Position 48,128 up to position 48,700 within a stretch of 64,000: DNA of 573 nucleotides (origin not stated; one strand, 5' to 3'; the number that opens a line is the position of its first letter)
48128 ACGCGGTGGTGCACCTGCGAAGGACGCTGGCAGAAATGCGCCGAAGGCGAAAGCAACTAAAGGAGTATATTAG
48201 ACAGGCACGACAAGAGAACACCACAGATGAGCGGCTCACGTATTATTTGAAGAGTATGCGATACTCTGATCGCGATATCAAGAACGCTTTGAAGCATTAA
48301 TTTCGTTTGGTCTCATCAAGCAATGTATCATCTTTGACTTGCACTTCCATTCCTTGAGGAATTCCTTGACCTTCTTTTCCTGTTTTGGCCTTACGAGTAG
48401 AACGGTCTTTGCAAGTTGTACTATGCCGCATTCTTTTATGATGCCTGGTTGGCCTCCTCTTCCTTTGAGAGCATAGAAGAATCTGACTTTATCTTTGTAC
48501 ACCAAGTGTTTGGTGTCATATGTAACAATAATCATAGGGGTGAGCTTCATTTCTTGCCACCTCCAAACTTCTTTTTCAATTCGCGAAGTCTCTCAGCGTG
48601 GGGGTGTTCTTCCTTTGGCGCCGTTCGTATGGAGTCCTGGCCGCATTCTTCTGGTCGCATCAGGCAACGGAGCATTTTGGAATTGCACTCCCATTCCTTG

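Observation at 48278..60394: Three paralogous small basic proteins bracket giant gene 3 in one operon; paralog B carries the giant protein's own C-terminal tail motif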

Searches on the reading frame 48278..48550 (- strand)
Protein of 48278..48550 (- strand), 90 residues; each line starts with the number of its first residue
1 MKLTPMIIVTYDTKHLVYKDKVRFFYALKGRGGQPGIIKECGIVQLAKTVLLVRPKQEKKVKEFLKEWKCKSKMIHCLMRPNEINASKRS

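Call 6: search_protein_families(library=pfam, proteins=[window:48278-48550:-], max_evalue=10)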
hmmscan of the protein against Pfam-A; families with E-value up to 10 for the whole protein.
window:48278-48550:- (90 aa): 2 families
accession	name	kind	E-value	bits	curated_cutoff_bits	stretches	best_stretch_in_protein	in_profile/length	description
PF12578.13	3-PAP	-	0.038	14.3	23.3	1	42-82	35-75/132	Myotubularin-associated protein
PF23835.1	DUF7205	-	0.045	13.9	27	1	17-76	14-71/128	Domain of unknown function (DUF7205)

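Call 7: search_protein_families(library=ncbifam, proteins=[window:48278-48550:-], max_evalue=10)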
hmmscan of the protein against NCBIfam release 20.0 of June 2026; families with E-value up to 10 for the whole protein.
window:48278-48550:- (90 aa): 0 families

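Call 9: find_homologous_proteins(query=window:48281-48550:-, max_evalue=1)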
Query window:48281-48550:- (90 aa): 5 proteins with E <= 1 among 6 candidates.
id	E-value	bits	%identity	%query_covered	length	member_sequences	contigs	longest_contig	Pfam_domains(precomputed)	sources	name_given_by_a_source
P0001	9.9e-54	197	100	100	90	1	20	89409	-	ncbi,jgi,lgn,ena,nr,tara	ncbi:MAG: hypothetical protein QF486_05820 [Candidatus Woesearchaeota archaeon]|jgi:hypothetical pro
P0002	1.1e-43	164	81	100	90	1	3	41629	-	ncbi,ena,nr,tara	ncbi:hypothetical protein CMO91_03715 [Candidatus Woesearchaeota archaeon]|nr:hypothetical protein [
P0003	7.4e-37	143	78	92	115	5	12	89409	-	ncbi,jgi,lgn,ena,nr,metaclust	ncbi:MAG: hypothetical protein QF486_05825 [Candidatus Woesearchaeota archaeon]|nr:hypothetical prot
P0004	3.0e-28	115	64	94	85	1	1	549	-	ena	-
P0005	6.5e-25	104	58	93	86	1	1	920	-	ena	-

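Call 12: search_solved_structures(query=A1, max_evalue=10, show_alignments=3)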
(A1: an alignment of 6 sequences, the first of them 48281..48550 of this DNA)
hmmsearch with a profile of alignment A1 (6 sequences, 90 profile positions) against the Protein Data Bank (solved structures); distinct sequences matched with E-value up to 10: 21.
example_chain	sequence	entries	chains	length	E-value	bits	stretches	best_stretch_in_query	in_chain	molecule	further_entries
9p1x_H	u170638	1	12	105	0.042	17.2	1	29-65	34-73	P-II family nitrogen regulatory protein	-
1w3w_A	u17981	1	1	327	0.24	14.7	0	13-40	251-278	ANNEXIN A8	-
1w45_A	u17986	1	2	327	0.24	14.7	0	13-40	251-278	ANNEXIN A8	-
5mpm_A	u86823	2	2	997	0.25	14.7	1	31-80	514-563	Sarcoplasmic/endoplasmic reticulum calcium ATPase 2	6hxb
9vfl_A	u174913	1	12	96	0.33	14.3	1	31-62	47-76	1-phosphatidylinositol 4,5-bisphosphate phosphodiesterase gamma-1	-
5tnw_A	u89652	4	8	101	0.36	14.2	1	31-62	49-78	1-phosphatidylinositol 4,5-bisphosphate phosphodiesterase gamma-1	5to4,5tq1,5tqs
2fci_A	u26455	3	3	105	0.39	14.1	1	31-61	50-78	C-termainl SH2 domain from phospholipase C-gamma-1 comprising residues 663-759 | PHOSPHOLIPASE C GAMMA-1, C-TERMINAL SH2 DOMAIN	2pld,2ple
4k44_A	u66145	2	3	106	0.39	14.1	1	31-61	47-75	1-phosphatidylinositol 4,5-bisphosphate phosphodiesterase gamma-1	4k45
5eg3_B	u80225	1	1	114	0.46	13.8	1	34-62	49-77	1-phosphatidylinositol 4,5-bisphosphate phosphodiesterase gamma-1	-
7mxd_B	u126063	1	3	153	0.61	13.5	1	41-79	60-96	Envelope glycoprotein gp41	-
7n28_M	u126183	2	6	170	0.73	13.2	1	41-79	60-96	Envelope glycoprotein gp41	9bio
8d53_B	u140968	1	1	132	0.84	13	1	40-79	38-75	Envelope glycoprotein gp41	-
7bt2_A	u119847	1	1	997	1.1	12.6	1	31-81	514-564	Sarcoplasmic/endoplasmic reticulum calcium ATPase 2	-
6jju_A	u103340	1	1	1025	1.2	12.5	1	31-81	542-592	Sarcoplasmic/endoplasmic reticulum calcium ATPase 2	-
7e7s_A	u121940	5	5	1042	1.2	12.5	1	31-81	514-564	Sarcoplasmic/endoplasmic reticulum calcium ATPase 2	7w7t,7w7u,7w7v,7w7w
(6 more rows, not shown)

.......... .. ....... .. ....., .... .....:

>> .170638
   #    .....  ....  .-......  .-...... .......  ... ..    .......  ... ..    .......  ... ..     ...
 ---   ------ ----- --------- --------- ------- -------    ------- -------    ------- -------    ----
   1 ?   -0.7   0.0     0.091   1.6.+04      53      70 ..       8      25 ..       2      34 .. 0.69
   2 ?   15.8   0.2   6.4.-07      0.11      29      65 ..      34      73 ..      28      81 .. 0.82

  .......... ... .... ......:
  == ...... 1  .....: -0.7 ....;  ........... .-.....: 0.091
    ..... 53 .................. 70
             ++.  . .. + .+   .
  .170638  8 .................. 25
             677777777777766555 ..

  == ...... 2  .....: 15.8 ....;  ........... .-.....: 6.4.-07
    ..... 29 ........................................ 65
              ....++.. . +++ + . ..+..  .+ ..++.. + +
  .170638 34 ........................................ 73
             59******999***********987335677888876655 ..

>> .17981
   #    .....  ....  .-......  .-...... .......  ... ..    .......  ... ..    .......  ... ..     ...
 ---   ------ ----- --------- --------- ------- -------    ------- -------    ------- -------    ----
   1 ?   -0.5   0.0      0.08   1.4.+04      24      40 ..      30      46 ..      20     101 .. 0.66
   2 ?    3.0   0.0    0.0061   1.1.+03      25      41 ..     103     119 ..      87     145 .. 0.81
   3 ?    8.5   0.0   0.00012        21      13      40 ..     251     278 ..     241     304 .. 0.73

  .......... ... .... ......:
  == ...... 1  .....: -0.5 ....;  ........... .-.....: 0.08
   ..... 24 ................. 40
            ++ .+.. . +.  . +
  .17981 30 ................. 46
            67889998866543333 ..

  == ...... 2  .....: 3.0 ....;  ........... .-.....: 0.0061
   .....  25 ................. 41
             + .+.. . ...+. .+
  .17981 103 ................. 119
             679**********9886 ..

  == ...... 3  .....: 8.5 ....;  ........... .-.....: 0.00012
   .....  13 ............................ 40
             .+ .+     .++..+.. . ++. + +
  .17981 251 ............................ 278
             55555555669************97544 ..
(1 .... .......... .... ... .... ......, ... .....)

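Call 14: find_encoding_contigs(protein=P0002, flank=10000, max_places=4)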
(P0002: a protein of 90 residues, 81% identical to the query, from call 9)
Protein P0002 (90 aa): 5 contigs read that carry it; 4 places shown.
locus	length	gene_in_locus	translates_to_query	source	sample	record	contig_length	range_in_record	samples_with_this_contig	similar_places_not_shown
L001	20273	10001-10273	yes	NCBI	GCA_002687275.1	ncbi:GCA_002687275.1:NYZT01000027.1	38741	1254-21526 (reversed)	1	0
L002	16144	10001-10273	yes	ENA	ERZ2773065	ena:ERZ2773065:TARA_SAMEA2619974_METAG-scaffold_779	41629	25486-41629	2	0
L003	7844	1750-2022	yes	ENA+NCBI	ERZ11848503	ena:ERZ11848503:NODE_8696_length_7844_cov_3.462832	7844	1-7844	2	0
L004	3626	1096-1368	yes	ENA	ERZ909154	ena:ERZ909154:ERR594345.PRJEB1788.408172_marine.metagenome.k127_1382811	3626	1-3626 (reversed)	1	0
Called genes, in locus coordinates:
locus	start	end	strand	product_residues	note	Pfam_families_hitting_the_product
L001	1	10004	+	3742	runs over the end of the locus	-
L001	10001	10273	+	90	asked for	-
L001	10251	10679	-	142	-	-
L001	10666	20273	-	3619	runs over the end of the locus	PF14312:FG-GAP_2 (weak)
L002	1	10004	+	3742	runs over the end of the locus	-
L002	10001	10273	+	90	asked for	-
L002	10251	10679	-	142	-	-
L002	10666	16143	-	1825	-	?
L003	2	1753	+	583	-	?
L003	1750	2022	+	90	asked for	-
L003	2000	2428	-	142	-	-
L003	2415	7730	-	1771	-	-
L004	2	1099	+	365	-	?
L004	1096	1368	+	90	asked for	-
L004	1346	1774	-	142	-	-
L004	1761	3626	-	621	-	?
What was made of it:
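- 48278..48550 (-): Paralogue A, 90 aa, pI 10.1. It is the last cistron and converges with ORF 47716-48300(+). The orthologue is placed identically after the giant in L001-L004 (call 14).
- The sister lineage has giant->A without B (call 14).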

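Call 16: predict_structure(alignment_id=A1)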
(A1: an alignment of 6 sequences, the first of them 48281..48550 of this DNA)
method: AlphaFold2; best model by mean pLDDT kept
length: 90 residues; sequences in the alignment: 6
mean_pLDDT: 92.5   pTM: 0.80
mean pLDDT of the five models: 92.5, 90.9, 90.8, 90.2, 90.2
residues with pLDDT >= 90: 75; 70-90: 11; 50-70: 3; < 50: 1
segments of 3 or more residues with pLDDT < 50: none
pLDDT, mean of each block of 10 residues (from residue 1): 91 95 95 93 93 97 97 96 76
secondary structure, 60 per line:
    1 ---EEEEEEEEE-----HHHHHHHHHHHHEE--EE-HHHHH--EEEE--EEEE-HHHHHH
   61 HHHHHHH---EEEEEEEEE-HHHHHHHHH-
elements in order: E4-12 H18-29 H37-41 E44-47 E50-53 H55-67 E71-79 H81-89
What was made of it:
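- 48278..48550 (-): AlphaFold2 model: pLDDT 92.5, b-a-b-b-a-b plus a C-terminal helix (call 16).
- On Cas2 / VapD superfamily: AlphaFold2 model at pLDDT 92.5 (call 16).
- On Type VII MntA/HepT toxin-antitoxin: The domain is alpha/beta (call 16).
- On Autoregulated operon with cognate operator (functional class, not a homology family): The predicted fold is ferredoxin-like (call 16).
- On E2/EBNA1-type dimeric barrel DNA-binding domain: Same secondary-structure order (call 16).
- Fold predicted at pLDDT 92.5 (call 16).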

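Call 17: search_protein_representatives(alignment_id=A1)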
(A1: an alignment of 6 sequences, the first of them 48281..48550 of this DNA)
Query: 6 sequences, 90 profile positions. Proteins with E-value up to 0.001 (for the whole library): 308; up to 1e-10: 93; up to 1e-30: 11. The best 150 are listed.
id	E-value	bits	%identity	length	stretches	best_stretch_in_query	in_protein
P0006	1.2e-51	188.8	-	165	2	7-72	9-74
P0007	4.8e-48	177.3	-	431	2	7-82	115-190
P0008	1.5e-43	162.9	-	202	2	4-81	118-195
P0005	2.4e-40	152.6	-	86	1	4-88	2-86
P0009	2.0e-34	133.7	-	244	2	7-78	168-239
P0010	1.0e-33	131.4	-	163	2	6-75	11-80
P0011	3.6e-33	129.6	-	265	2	4-76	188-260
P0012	8.6e-33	128.4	-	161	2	7-81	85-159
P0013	9.4e-33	128.3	-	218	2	5-73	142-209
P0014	4.2e-32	126.2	-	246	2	8-74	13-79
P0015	8.2e-31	122.1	-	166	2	7-78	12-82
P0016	2.3e-30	120.6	-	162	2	7-83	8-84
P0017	3.5e-30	120.1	-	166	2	7-73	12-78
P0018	6.5e-30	119.2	-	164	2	7-75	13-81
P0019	3.5e-28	113.7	-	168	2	5-73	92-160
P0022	9.2e-27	109.1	-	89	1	2-76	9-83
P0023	3.2e-26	107.4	-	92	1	3-80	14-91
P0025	3.9e-24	100.7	-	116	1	6-82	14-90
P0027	4.9e-23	97.2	-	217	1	2-83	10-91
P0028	1.1e-22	96.0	-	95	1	3-77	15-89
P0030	5.7e-22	93.7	-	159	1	4-73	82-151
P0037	6.5e-21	90.3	-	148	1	4-84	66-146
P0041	2.0e-20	88.8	-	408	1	3-84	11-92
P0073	3.5e-15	72.0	-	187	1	4-74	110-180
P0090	1.2e-12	63.8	-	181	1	8-76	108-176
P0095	6.4e-11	58.3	-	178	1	7-72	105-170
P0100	2.1e-10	56.7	-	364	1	7-73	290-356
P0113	1.1e-09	54.4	-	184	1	4-73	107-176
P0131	8.0e-09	51.6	-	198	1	7-80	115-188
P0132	9.6e-09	51.3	-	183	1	6-74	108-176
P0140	2.6e-08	50.0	-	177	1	3-80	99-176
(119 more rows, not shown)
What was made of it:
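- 308 representatives at E<=1e-3 among 1.84 billion proteins (call 17).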

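Call 19: search_protein_families(library=pfam, proteins=[P0006, P0007, P0008, P0009, P0011, P0027, P0041, P0100, P0073, P0131], max_evalue=0.1)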
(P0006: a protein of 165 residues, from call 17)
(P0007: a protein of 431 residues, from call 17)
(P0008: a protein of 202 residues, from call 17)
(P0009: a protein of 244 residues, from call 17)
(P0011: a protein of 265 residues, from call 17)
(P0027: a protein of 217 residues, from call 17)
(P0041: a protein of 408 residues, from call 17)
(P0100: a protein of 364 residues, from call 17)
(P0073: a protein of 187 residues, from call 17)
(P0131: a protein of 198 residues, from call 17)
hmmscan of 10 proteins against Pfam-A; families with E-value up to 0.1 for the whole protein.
P0006 (165 aa): 3 families
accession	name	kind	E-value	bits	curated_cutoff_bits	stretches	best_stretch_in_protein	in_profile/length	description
PF00163.24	Ribosomal_S4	-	0.0038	18.3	23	0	67-112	23-67/95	Ribosomal protein S4/S9 N-terminal domain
PF19913.5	WCOB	-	0.0071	17.1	23.4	0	87-132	27-74/121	Wolframin C-terminal OB-fold domain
PF13735.12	tRNA_NucTran2_2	-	0.053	13.9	27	0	52-74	13-35/149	tRNA nucleotidyltransferase domain 2 putative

P0007 (431 aa): 1 family
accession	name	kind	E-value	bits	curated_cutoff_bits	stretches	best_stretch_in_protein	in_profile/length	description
PF19913.5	WCOB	-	0.024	15.4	23.4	0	8-45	24-62/121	Wolframin C-terminal OB-fold domain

P0008 (202 aa): 0 families

P0009 (244 aa): 0 families

P0011 (265 aa): 0 families

P0027 (217 aa): 1 family
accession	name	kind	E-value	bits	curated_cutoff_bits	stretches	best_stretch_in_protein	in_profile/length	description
PF19913.5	WCOB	-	0.079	13.7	23.4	0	6-49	22-66/121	Wolframin C-terminal OB-fold domain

P0041 (408 aa): 0 families

P0100 (364 aa): 6 families
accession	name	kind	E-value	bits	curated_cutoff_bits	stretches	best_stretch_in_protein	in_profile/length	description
PF01939.22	NucS_C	-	4.5e-12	46.5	24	1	7-95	5-90/124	Endonuclease NucS C-terminal domain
PF18765.7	Polbeta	-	3.5e-05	24.3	26.9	1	192-277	3-90/93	Polymerase beta, Nucleotidyltransferase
PF01909.29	NTP_transf_2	-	4.9e-05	24.1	21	1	198-251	11-72/93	Nucleotidyltransferase domain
PF02021.23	UPF0102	-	0.0046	17.7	23.6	1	16-70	8-54/80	Uncharacterised protein family UPF0102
PF14281.12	PDDEXK_4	-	0.014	15.7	22.3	1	7-103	50-142/183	PD-(D/E)XK nuclease superfamily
PF22014.2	DUF6932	-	0.03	15.2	27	0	193-240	39-88/142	Family of unknown function (DUF6932)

P0073 (187 aa): 4 families
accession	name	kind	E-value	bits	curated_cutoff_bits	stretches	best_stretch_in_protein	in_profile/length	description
PF18765.7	Polbeta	-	1.6e-09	38.2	26.9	1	16-100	3-90/93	Polymerase beta, Nucleotidyltransferase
PF01909.29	NTP_transf_2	-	4.9e-08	33.7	21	1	14-68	3-60/93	Nucleotidyltransferase domain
PF22014.2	DUF6932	-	0.0079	17.1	27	1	10-59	36-86/142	Family of unknown function (DUF6932)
PF14792.12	DNA_pol_B_palm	-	0.015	16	25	1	7-81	5-77/113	DNA polymerase beta palm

P0131 (198 aa): 4 families
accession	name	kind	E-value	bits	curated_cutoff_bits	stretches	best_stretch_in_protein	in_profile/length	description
PF18765.7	Polbeta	-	3e-09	37.3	26.9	1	14-71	2-60/93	Polymerase beta, Nucleotidyltransferase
PF01909.29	NTP_transf_2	-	5e-07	30.4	21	1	12-81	1-72/93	Nucleotidyltransferase domain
PF22014.2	DUF6932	-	0.0013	19.6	27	1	15-69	38-90/142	Family of unknown function (DUF6932)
PF14792.12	DNA_pol_B_palm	-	0.051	14.3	25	1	20-67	19-56/113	DNA polymerase beta palm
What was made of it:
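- On Type VII MntA/HepT toxin-antitoxin: No HEPN Pfam hit in fused relatives (call 19).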

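Call 20: fold_search(model_id=the predicted structure, library=pdb)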
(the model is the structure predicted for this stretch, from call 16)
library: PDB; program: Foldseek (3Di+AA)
matches with E <= 10: 791; with E <= 0.001: 0
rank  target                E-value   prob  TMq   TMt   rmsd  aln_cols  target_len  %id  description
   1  7f84_A                3.7e-02  0.89  0.43  0.43   4.5        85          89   18  Crystal structure of CRISPR-associated Cas2c of Leptospira interrogans (released 2022-07-06)
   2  8ia4_A                3.9e-02  0.96  0.47  0.45   4.5        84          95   10  Crystal structure of Cas2 in complex with AcrVA5-peptide (released 2023-03-22)
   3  9qup_A                4.8e-02  0.38  0.28  0.20   7.6       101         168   16  Tb(III)-bound de novo protein scaffold TFD-EE MPNN (released 2025-11-19)
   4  6wxp_C                5.1e-02  0.38  0.29  0.21   7.3        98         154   11  De novo TIM barrel-ferredoxin fold fusion homodimer with 4-glutamate centre TFD-EE (released 2020-11-25)
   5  6wxp_B                6.5e-02  0.41  0.30  0.20   6.9        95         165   10  De novo TIM barrel-ferredoxin fold fusion homodimer with 4-glutamate centre TFD-EE (released 2020-11-25)
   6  4l3k_A                7.4e-02  0.90  0.45  0.32   3.7        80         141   11  Crystal structure of Sporosarcina pasteurii UreE bound to Ni2+ and Zn2+ (released 2013-10-09)
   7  9qup_B                7.4e-02  0.47  0.32  0.22   7.3       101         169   13  Tb(III)-bound de novo protein scaffold TFD-EE MPNN (released 2025-11-19)
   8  9qul                  7.9e-02  0.54  0.35  0.23   7.0       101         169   13  Zn(II)-bound de novo protein scaffold TFD-EH T87E (released 2025-11-19)
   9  5zyf_C                9.0e-02  0.95  0.53  0.57   3.7        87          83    9  Crystal structure of Streptococcus pyogenes type II-A Cas2 (released 2018-08-15)
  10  1ear                  9.0e-02  0.77  0.41  0.29   4.3        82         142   12  Crystal structure of Bacillus pasteurii UreE at 1.7 A. Type II crystal form. (released 2002-01-04)
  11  1lfp                  9.5e-02  0.60  0.40  0.19   8.2       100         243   12  Crystal Structure of a Conserved Hypothetical Protein Aq1575 from Aquifex Aeolicus (released 2002-06-19)
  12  9quo                  9.5e-02  0.38  0.31  0.21   7.1        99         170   12  Co(II)-bound de novo protein scaffold TFD-EH T87E (released 2025-11-19)
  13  1eb0                  1.0e-01  0.84  0.43  0.31   4.1        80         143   11  Crystal structure of Bacillus pasteurii UreE at 1.85 A, phased by SIRAS. Type I crystal form. (released 2002-01-04)
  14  4nez                  1.1e-01  0.41  0.32  0.22   6.0        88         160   11  Crystal Structure of an engineered protein with ferredoxin fold, Northeast Structural Genomics Consortium (NESG) Target  (released 2014-01-15)
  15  9quc                  1.2e-01  0.51  0.32  0.21   6.0        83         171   13  Metal-free de novo protein scaffold TFD-EH (released 2025-11-19)
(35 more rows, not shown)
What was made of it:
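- On Cas2 / VapD superfamily: Cas2 chains are the top but weak Foldseek hits (call 20).
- The top Foldseek PDB hits are Cas2 proteins (call 20).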

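Call 24: list_cluster_members(proteins=[P0006, P0008, P0022, P0023, P0025, P0028, P0073, P0131, P0100, P0041])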
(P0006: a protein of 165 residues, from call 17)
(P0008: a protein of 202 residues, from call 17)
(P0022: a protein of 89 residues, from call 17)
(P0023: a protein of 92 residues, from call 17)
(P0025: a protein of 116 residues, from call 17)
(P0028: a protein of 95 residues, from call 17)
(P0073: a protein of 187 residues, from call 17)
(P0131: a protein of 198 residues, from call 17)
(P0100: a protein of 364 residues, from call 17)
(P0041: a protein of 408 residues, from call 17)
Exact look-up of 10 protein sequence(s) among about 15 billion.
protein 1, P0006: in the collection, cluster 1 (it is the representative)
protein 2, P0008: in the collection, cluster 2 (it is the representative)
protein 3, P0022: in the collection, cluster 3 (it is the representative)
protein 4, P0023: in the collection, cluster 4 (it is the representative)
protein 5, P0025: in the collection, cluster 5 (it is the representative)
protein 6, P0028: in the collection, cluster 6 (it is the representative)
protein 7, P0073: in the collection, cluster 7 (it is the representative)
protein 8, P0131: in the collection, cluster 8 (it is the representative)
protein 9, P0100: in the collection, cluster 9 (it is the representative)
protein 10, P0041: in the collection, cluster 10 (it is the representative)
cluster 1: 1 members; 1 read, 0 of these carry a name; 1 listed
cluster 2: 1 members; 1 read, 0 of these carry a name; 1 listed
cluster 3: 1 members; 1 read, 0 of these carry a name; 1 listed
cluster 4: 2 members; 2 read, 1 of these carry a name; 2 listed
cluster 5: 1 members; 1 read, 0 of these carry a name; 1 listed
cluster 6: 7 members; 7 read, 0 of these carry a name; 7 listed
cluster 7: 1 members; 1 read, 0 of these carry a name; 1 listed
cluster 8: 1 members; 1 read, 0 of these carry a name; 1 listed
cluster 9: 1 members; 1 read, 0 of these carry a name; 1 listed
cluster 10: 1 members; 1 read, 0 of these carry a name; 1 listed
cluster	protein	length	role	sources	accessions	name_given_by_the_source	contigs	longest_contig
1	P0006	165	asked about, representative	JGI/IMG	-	-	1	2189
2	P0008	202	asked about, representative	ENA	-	-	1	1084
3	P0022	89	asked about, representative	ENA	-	-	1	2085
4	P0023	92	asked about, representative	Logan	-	-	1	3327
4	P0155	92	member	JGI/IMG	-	hypothetical protein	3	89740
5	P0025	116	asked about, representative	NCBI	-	-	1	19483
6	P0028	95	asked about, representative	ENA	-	-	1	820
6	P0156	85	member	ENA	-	-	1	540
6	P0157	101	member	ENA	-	-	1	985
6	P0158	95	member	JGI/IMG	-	-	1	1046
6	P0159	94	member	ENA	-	-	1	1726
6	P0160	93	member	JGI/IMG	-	-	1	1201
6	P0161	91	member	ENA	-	-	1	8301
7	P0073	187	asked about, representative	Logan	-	-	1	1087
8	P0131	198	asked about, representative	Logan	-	-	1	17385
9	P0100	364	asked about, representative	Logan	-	-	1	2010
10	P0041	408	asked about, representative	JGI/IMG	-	-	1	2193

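Call 29: find_related_loci(query=A2, collection=genome_contigs, flank=10000)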
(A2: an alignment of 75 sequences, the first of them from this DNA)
Query A2 (90 aa) in genome_contigs; peptide patterns used: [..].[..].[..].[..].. (x = any residue, [..] = any of these).
189 stretches matched a pattern; 147 encode a relative of the query (tblastn E <= 1e-3); the best 80 are kept; 80 distinct loci.
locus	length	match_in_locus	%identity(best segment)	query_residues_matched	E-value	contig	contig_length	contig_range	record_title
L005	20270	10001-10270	81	1-90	2e-48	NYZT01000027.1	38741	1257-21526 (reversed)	MAG: Candidatus Woesearchaeota archaeon isolate ARS49 MHASMcontig_167694, whole genome shotgun sequence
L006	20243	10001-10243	54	2-82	1e-24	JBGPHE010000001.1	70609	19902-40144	MAG: Candidatus Nanoarchaeia archaeon isolate OBJ_0618_7090110_366 k141_2278813_length_70609_cov_21.9391, whole genome s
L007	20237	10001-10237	49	2-80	1e-22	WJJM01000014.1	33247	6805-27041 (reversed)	MAG: Candidatus Woesearchaeota archaeon isolate Bin_028 k141_929046, whole genome shotgun sequence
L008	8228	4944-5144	60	5-71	2e-22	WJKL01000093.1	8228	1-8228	MAG: Candidatus Woesearchaeota archaeon isolate Bin_187 k141_4103326, whole genome shotgun sequence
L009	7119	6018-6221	57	4-71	4e-22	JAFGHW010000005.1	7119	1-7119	MAG: Candidatus Woesearchaeota archaeon isolate Zod_Metabat.157 k87_1564786, whole genome shotgun sequence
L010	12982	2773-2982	59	2-71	4e-22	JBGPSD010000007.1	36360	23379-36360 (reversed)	MAG: Candidatus Nanoarchaeia archaeon isolate OBJ1_062018_130_26 k141_1302524_length_36360_cov_10.9939, whole genome sho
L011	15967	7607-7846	53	2-81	4e-22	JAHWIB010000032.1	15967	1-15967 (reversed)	MAG: Candidatus Woesearchaeota archaeon isolate Yap200.bin9.104 contig_8939, whole genome shotgun sequence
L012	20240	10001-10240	51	2-81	4e-22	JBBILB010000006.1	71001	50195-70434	MAG: Candidatus Woesearchaeota archaeon isolate PGS172224_bin_2 NODE_248_length_71001_cov_2.72417, whole genome shotgun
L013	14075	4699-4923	53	6-80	7e-22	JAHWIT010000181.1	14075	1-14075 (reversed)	MAG: Candidatus Woesearchaeota archaeon isolate YT3_932 k127_77886676, whole genome shotgun sequence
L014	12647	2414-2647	53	2-79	9e-22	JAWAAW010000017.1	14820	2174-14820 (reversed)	MAG: Candidatus Woesearchaeota archaeon isolate JZ-4_201709_bins_170 JZ-4_201709_bins_170_scaffold_17, whole genome shot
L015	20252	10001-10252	48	1-84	2e-21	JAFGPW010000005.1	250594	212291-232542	MAG: Candidatus Woesearchaeota archaeon isolate Zod_Metabat.712 k87_4201684, whole genome shotgun sequence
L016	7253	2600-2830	53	4-80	1e-21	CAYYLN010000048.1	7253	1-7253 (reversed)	MAG TPA_asm: uncultured Methanosarcinales archaeon isolate binchicken_co38_1403 genome assembly, contig: NODE_21790_leng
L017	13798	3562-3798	52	2-80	1e-21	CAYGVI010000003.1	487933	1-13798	MAG TPA_asm: uncultured Methanosarcinales archaeon isolate ERP119294_co2_107 genome assembly, contig: k141_4372029, whol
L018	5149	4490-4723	50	3-80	2e-21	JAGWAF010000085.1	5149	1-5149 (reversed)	Candidatus Woesearchaeota archaeon isolate RIFCSPHIGHO2_02_FULL_39_9 rifcsphigho2_02_scaffold_47992, whole genome shotgu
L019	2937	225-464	46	2-81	2e-21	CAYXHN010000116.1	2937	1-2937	MAG TPA_asm: uncultured Methanosarcinales archaeon isolate SRP141376_co2_415 genome assembly, contig: NODE_50347_length_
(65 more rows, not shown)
